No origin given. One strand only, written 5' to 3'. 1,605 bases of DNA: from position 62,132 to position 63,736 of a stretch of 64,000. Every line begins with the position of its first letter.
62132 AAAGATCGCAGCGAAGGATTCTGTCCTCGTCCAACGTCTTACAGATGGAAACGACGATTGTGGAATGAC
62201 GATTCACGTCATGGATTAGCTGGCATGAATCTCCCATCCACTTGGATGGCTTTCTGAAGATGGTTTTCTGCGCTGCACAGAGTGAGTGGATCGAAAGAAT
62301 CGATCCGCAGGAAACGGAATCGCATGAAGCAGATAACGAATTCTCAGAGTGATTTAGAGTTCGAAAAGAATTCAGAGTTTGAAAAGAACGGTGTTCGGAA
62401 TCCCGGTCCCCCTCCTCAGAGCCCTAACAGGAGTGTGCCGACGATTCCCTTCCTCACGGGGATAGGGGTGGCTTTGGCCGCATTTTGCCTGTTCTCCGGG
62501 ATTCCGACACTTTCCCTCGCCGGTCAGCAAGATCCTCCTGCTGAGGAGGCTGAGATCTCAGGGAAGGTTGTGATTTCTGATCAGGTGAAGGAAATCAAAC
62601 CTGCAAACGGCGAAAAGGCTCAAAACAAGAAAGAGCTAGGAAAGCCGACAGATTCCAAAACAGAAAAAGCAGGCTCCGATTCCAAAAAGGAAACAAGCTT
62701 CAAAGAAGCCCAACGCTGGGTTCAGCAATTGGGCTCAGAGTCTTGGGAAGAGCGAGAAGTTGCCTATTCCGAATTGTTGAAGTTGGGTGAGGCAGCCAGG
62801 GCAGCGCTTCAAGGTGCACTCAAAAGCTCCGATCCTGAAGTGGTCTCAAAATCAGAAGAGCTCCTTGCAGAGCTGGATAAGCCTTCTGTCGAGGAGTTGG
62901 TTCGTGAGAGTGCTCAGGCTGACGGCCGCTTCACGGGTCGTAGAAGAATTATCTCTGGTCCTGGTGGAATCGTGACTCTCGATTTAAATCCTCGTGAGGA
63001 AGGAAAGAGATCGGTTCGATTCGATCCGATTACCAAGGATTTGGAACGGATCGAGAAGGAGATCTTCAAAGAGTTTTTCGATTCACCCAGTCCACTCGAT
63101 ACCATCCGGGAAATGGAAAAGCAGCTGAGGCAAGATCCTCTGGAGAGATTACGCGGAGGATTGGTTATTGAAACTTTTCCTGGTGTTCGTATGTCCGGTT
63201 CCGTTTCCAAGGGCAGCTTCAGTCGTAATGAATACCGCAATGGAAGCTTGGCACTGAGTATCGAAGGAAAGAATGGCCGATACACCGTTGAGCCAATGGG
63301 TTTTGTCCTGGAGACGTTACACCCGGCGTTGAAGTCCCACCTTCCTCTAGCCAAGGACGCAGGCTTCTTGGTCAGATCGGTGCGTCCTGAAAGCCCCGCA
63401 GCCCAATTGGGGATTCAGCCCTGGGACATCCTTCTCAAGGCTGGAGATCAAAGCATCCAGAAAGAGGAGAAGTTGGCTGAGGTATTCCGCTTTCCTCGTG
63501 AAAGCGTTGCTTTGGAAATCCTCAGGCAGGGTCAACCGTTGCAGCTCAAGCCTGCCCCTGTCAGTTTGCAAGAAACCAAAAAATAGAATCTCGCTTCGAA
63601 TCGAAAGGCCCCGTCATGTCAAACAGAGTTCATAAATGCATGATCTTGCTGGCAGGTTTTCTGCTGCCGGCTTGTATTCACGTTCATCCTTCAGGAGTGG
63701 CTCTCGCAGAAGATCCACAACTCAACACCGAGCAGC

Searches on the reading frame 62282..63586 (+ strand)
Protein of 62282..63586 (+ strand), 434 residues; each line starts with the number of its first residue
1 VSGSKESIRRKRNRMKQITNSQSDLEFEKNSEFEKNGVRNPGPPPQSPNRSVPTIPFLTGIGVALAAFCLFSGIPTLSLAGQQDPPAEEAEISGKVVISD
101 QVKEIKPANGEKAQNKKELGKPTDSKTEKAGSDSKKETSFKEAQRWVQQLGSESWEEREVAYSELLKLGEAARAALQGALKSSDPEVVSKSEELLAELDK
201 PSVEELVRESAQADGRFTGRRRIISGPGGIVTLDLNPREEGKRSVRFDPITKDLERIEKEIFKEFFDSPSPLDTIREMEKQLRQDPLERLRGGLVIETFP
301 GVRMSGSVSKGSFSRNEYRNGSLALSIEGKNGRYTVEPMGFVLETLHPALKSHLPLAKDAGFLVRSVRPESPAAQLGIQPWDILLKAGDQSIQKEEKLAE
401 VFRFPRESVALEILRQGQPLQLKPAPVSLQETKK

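Call 90: search_protein_families(library=pfam, proteins=[window:62282-63586:+], max_evalue=0.01)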
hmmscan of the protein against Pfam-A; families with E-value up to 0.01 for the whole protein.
window:62282-63586:+ (434 aa): 4 families
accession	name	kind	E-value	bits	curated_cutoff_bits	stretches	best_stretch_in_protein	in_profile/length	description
PF17820.7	PDZ_6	-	7e-08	32.5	27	1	364-415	2-54/54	PDZ domain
PF13180.12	PDZ_2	-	1e-06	29.4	27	1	348-422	12-76/80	PDZ domain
PF13646.12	HEAT_2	-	0.00025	21.7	27.7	1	145-220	3-80/88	HEAT repeats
PF00595.29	PDZ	-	0.0074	17.1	23.2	0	335-413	8-80/81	PDZ domain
